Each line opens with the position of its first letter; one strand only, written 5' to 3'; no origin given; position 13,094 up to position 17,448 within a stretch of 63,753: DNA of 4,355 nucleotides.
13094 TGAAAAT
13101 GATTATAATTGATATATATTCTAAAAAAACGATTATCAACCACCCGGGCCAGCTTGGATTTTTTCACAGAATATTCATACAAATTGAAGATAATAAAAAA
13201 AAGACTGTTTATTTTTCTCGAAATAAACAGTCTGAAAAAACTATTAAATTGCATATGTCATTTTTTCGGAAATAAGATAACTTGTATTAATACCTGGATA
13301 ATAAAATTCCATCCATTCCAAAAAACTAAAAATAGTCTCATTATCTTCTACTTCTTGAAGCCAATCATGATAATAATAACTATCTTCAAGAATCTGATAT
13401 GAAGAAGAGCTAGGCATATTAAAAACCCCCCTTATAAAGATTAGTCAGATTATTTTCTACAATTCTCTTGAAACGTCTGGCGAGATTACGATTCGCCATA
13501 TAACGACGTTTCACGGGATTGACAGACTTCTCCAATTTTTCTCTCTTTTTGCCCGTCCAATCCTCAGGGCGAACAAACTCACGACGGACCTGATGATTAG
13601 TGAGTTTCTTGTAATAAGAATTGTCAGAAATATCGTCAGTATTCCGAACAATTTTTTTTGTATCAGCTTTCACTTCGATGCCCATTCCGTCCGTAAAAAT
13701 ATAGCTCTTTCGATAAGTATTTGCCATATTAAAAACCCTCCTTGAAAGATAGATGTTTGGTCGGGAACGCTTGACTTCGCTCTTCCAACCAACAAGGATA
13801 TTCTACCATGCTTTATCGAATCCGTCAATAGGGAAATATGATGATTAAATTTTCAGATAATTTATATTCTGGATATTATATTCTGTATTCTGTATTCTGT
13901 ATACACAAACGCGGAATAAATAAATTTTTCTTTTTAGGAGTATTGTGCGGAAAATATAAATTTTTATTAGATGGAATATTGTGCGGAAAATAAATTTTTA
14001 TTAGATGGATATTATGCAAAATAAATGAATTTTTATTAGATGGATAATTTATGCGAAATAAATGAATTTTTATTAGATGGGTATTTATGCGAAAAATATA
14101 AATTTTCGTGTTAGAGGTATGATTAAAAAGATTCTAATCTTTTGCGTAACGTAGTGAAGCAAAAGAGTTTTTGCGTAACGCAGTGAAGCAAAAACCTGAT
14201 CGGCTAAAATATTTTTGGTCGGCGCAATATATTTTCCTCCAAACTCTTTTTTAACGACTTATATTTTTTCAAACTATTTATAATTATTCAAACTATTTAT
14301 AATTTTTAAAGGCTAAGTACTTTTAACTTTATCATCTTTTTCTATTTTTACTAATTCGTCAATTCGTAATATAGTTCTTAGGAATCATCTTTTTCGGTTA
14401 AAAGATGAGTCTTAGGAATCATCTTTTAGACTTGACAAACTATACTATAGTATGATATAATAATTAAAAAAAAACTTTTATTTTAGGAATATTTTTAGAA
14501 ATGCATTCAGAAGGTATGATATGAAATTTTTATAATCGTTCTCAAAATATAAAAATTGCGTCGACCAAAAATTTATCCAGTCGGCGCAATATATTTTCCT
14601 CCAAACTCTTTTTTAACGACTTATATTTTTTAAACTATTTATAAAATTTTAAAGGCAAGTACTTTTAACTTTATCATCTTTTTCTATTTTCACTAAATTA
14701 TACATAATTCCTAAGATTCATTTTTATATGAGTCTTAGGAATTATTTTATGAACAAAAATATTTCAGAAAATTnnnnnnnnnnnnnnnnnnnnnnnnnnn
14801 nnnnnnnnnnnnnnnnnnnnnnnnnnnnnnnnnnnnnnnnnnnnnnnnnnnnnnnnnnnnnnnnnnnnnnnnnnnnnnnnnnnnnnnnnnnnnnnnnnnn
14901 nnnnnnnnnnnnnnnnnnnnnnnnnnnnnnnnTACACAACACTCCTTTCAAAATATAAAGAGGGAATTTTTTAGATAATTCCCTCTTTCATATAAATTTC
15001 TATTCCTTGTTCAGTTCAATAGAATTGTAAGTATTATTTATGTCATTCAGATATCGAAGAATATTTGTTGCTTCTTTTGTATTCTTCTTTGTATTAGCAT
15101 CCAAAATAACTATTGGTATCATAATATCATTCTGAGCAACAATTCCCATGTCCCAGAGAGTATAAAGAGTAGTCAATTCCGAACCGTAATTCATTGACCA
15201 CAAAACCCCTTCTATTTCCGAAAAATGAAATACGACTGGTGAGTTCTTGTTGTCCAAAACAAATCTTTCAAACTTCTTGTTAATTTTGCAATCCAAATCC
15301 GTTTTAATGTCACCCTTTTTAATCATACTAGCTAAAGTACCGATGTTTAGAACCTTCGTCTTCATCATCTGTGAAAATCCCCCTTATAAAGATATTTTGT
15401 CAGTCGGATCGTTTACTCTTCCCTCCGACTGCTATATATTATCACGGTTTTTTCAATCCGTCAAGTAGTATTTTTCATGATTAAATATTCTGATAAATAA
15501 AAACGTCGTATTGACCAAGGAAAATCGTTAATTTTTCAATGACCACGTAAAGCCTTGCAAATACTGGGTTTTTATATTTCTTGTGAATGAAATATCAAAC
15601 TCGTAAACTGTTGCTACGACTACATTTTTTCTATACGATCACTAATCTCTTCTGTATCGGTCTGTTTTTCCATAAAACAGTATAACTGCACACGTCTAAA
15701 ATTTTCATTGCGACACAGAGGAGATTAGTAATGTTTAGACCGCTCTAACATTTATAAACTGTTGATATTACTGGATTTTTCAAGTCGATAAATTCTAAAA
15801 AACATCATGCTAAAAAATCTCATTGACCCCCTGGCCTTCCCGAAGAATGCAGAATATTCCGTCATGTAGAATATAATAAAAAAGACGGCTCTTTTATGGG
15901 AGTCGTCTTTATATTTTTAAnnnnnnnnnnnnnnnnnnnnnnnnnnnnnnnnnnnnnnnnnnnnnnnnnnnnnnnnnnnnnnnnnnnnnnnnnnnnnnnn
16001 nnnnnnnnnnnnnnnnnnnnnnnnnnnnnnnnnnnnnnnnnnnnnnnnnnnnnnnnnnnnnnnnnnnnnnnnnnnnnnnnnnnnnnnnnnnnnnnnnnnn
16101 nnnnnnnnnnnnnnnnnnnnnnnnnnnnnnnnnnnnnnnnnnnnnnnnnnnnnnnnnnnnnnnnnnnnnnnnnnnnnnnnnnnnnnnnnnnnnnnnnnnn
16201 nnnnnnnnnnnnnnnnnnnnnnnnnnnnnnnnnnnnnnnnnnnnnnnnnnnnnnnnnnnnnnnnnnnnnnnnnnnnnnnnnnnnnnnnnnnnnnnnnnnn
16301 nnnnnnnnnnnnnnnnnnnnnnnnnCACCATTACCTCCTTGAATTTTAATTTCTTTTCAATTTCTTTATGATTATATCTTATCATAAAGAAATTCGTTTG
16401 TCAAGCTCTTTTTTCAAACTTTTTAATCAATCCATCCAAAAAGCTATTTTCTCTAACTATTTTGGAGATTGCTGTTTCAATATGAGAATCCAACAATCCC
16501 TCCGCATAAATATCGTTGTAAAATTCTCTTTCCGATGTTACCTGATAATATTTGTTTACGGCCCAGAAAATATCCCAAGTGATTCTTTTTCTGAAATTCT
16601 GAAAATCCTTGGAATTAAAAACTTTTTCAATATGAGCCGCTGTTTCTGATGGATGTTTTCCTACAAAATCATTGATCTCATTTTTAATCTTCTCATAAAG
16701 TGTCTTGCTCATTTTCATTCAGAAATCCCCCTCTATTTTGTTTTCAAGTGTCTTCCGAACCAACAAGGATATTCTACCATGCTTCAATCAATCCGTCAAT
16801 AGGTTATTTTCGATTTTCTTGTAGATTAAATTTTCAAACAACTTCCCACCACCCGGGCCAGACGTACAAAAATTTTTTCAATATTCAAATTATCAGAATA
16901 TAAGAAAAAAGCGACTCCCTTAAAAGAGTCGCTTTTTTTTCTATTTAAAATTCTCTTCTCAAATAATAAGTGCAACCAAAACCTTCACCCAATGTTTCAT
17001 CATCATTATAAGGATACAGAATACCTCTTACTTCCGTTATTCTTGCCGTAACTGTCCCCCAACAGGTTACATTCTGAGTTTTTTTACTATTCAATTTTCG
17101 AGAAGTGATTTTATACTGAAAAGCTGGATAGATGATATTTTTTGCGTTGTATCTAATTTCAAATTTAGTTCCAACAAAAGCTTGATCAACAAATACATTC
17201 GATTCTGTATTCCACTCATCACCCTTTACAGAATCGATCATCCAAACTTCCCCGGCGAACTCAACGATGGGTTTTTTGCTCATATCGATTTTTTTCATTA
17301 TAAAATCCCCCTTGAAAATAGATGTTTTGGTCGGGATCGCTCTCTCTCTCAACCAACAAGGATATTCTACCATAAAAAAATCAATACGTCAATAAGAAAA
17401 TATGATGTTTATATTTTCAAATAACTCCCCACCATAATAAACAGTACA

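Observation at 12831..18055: Three paralogous ~190-240-nt hairpin elements inserted between box and promoter (candidate phage ncRNA family)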

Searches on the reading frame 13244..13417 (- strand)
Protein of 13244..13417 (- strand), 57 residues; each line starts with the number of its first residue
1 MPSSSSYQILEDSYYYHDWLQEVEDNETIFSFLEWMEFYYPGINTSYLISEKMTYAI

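Call 53: search_protein_families(library=pfam, max_evalue=0.01, proteins=[window:13244-13417:-])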
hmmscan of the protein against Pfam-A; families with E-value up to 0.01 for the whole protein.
window:13244-13417:- (57 aa): 0 families

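Call 60: find_encoding_contigs(protein=window:13244-13417:-, flank=10000, max_places=10)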
Protein window:13244-13417:- (57 aa): 1 contig read that carries it; 1 place shown.
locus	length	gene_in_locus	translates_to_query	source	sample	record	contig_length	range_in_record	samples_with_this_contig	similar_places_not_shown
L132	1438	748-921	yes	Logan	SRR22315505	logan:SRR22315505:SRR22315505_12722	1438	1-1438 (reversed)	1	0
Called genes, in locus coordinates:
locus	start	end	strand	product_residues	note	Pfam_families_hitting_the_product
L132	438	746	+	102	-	-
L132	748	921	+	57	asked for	-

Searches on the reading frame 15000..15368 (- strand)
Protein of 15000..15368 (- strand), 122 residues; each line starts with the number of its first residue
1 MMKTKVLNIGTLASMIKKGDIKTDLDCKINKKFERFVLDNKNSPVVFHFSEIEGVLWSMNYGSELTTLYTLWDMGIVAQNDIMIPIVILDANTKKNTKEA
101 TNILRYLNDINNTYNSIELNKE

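Call 22: find_encoding_contigs(protein=window:15000-15368:-, flank=10000, max_places=10)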
Protein window:15000-15368:- (122 aa): 1 contig read that carries it; 1 place shown.
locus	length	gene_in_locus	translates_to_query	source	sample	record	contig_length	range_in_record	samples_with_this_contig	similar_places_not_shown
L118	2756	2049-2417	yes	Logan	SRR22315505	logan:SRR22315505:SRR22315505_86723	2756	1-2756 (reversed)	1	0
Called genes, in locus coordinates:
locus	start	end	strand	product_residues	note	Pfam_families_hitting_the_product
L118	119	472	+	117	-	-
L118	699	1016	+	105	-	-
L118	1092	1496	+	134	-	PF02178:AT_hook (faint)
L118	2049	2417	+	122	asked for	-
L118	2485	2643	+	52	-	-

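Call 26: find_homologous_proteins(query=window:15000-15368:-)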
Query window:15000-15368:- (122 aa): 3 proteins with E <= 0.001 among 4 candidates.
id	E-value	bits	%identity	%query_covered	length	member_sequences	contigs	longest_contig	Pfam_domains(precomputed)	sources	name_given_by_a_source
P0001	2.9e-73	261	100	100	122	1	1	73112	-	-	-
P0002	6.5e-69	247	93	100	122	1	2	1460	-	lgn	-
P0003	6.6e-39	150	59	99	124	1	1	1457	-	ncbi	-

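Call 27: find_encoding_contigs(protein=P0002, flank=10000, max_places=10)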
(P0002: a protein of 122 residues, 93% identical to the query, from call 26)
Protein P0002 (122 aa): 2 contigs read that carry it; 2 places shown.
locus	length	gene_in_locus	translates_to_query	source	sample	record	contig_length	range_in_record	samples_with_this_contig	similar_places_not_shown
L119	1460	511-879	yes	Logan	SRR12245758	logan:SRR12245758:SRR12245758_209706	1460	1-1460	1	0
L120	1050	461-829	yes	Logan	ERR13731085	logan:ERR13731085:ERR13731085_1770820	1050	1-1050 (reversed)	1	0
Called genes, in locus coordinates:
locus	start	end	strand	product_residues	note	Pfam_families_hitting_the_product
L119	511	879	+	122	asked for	-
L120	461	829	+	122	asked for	-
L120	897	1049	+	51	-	?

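Call 28: find_encoding_contigs(protein=P0003, flank=10000, max_places=10)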
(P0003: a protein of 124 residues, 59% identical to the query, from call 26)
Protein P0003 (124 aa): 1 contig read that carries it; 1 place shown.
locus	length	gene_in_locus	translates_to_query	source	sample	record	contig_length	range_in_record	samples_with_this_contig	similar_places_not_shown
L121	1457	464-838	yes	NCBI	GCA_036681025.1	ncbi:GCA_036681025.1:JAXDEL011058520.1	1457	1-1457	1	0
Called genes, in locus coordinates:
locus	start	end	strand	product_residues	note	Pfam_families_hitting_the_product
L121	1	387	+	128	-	?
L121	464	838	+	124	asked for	-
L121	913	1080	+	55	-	-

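Call 53: search_protein_families(library=pfam, max_evalue=0.01, proteins=[window:15000-15368:-])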
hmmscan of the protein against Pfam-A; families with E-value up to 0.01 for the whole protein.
window:15000-15368:- (122 aa): 0 families

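Call 113: search_protein_families(library=phrogs, max_evalue=0.001, proteins=[window:15000-15368:-])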
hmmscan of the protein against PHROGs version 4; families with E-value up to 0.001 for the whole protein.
window:15000-15368:- (122 aa): 0 families

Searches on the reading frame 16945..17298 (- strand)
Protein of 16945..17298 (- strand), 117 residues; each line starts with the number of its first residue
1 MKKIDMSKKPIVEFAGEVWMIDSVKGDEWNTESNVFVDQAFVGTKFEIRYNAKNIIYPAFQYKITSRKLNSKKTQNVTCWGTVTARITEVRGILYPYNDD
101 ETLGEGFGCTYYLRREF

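Call 45: find_encoding_contigs(protein=window:16945-17298:-, flank=10000, max_places=10)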
Protein window:16945-17298:- (117 aa): 1 contig read that carries it; 1 place shown.
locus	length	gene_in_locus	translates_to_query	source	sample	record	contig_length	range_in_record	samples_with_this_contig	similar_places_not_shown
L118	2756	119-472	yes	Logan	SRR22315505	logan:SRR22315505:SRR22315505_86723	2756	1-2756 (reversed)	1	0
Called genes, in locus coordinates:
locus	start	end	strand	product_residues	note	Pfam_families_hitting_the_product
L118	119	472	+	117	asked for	-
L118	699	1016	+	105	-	-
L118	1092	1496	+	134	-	PF02178:AT_hook (faint)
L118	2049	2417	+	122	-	-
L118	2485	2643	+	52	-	-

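Call 53: search_protein_families(library=pfam, max_evalue=0.01, proteins=[window:16945-17298:-])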
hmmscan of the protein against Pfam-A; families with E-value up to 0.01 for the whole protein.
window:16945-17298:- (117 aa): 0 families

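Call 113: search_protein_families(library=phrogs, max_evalue=0.001, proteins=[window:16945-17298:-])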
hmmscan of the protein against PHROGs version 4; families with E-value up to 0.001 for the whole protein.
window:16945-17298:- (117 aa): 0 families
